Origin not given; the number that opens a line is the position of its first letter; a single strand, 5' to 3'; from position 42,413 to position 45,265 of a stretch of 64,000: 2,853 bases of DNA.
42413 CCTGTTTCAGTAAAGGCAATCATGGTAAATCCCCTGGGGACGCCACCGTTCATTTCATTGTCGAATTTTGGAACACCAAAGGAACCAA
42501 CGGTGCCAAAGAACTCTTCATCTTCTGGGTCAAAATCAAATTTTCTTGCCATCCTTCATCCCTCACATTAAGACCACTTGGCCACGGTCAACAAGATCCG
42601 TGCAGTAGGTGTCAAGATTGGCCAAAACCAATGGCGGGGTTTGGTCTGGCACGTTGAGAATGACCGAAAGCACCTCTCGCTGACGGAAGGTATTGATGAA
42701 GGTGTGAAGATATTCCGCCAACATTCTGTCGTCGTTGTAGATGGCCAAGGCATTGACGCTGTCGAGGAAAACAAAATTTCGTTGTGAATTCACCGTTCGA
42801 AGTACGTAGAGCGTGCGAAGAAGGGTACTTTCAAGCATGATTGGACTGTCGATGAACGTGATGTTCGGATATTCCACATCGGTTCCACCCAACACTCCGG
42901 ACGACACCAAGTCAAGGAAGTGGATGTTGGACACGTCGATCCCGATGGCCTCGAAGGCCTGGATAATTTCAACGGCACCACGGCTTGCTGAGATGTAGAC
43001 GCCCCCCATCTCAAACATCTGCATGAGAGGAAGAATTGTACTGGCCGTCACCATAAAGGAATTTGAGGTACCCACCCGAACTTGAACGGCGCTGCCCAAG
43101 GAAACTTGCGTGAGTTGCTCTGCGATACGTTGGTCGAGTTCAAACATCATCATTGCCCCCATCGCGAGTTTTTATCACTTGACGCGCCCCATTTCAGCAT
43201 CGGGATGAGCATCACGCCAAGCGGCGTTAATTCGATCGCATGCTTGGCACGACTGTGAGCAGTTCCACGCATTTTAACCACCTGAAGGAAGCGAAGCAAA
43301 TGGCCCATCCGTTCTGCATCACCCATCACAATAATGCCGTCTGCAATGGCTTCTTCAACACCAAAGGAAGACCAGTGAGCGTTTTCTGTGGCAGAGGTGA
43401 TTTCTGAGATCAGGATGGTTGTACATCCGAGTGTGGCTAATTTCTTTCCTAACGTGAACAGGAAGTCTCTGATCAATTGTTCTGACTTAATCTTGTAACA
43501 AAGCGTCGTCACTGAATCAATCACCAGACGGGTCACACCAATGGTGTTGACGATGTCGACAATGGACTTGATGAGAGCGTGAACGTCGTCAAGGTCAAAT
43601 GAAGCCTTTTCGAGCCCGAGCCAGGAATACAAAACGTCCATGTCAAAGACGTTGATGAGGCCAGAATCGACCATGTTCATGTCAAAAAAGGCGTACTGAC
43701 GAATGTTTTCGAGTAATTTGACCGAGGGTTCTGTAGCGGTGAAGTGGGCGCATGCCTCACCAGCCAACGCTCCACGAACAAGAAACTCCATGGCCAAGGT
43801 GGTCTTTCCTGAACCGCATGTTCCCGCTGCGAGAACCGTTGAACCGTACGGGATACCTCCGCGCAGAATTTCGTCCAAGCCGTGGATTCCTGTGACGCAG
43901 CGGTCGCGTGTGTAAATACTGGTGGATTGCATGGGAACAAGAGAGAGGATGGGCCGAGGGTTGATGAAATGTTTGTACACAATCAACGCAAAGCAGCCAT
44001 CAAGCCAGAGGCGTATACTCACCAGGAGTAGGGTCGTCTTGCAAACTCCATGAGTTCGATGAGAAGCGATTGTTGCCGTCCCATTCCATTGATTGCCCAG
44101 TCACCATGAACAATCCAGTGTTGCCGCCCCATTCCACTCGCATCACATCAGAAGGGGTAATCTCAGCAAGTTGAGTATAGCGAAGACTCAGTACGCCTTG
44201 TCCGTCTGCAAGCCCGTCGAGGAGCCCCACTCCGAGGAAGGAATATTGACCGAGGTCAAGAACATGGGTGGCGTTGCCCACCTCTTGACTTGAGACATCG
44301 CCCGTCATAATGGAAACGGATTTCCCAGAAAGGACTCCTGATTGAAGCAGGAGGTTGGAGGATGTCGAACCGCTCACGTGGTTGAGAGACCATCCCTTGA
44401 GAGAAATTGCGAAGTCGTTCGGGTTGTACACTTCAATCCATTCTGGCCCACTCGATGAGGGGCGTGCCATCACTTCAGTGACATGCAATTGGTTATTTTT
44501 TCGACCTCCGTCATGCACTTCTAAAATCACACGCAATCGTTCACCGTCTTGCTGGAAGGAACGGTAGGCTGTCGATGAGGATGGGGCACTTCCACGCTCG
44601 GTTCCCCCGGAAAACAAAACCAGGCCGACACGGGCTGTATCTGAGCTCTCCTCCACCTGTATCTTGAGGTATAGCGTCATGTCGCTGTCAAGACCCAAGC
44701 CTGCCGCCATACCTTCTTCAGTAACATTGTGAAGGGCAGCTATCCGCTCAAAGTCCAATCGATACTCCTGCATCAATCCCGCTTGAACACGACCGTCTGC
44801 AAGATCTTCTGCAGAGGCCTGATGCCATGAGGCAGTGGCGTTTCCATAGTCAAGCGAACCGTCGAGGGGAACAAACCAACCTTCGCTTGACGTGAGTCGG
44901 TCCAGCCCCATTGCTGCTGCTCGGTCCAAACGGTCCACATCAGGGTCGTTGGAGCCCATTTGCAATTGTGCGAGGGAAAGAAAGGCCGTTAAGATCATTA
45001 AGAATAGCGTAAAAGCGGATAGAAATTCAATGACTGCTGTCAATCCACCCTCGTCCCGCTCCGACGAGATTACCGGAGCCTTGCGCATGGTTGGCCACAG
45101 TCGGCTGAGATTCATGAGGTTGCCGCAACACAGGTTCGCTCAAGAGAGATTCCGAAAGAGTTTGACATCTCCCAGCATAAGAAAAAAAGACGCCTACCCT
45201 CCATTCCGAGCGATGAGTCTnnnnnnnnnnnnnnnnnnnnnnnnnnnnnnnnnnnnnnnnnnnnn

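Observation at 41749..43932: Coupled triplet of KaiC/RecA-fold paralogues: one P-loop-competent, two with ablated Walker A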

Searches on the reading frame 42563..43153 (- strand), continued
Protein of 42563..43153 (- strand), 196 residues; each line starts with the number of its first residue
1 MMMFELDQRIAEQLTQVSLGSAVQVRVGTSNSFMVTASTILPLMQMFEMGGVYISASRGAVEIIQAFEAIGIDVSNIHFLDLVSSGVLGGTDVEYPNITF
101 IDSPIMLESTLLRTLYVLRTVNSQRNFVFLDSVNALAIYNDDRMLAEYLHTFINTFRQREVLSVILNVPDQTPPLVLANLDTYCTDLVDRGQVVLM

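Call 92: search_solved_structures(query=L089:8884-9396:+, max_evalue=0.01, show_alignments=1)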
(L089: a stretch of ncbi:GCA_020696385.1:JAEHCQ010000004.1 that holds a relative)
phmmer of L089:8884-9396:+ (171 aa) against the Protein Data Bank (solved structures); distinct sequences matched with E-value up to 0.01: 4.
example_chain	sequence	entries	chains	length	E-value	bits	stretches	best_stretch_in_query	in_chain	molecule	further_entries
8fj5_A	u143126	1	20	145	2.1e-06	30.8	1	10-68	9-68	Pilin_N domain-containing protein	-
8gi2_A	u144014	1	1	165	3.2e-06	30.2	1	10-67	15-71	Natrinema pilin, PilA2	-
9myg_A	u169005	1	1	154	9.8e-05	25.3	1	10-115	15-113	Archaeal Type IV pilin N-terminal domain-containing protein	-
8rey_M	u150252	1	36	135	0.0028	20.6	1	14-48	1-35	Flagellin-like protein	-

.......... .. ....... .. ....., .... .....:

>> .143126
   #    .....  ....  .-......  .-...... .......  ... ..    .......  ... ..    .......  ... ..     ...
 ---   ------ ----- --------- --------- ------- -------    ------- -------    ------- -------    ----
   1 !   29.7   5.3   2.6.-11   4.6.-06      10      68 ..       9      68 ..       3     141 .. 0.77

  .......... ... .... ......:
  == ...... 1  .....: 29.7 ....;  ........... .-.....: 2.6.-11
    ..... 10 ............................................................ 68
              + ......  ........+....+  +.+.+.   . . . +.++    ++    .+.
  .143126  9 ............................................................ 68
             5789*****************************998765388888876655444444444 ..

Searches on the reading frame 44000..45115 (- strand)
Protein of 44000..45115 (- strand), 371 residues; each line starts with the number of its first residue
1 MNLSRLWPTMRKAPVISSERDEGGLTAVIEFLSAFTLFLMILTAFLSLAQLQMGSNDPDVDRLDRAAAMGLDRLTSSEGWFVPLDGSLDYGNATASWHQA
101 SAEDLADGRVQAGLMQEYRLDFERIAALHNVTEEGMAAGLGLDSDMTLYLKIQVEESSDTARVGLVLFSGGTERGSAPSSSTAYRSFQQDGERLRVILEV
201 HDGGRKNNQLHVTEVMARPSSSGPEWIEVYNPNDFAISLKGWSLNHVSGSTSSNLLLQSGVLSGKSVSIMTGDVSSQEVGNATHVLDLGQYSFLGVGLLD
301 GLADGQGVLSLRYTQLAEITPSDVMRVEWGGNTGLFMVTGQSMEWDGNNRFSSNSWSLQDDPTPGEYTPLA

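Call 3: search_protein_families(library=pfam, proteins=[window:44000-45115:-], max_evalue=1)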
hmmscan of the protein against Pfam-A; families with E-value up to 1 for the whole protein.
window:44000-45115:- (371 aa): 1 family
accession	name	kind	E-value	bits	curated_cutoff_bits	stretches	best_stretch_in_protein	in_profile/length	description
PF00932.25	LTD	-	1e-09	39.1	34.3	1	207-278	5-76/109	Lamin Tail Domain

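Call 4: search_protein_families(library=ncbifam, proteins=[window:44000-45115:-], max_evalue=1)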
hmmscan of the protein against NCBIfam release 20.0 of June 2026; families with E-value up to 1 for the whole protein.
window:44000-45115:- (371 aa): 1 family
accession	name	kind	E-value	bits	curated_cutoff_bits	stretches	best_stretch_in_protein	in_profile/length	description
NF047473.1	lipo_LIC11755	subfamily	0.022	13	300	1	206-267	218-284/699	LIC11755 family lipoprotein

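Call 72: search_protein_families(library=padloc, proteins=[window:44000-45115:-], max_evalue=0.01)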
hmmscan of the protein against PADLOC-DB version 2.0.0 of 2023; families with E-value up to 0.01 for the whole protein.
window:44000-45115:- (371 aa): 0 families
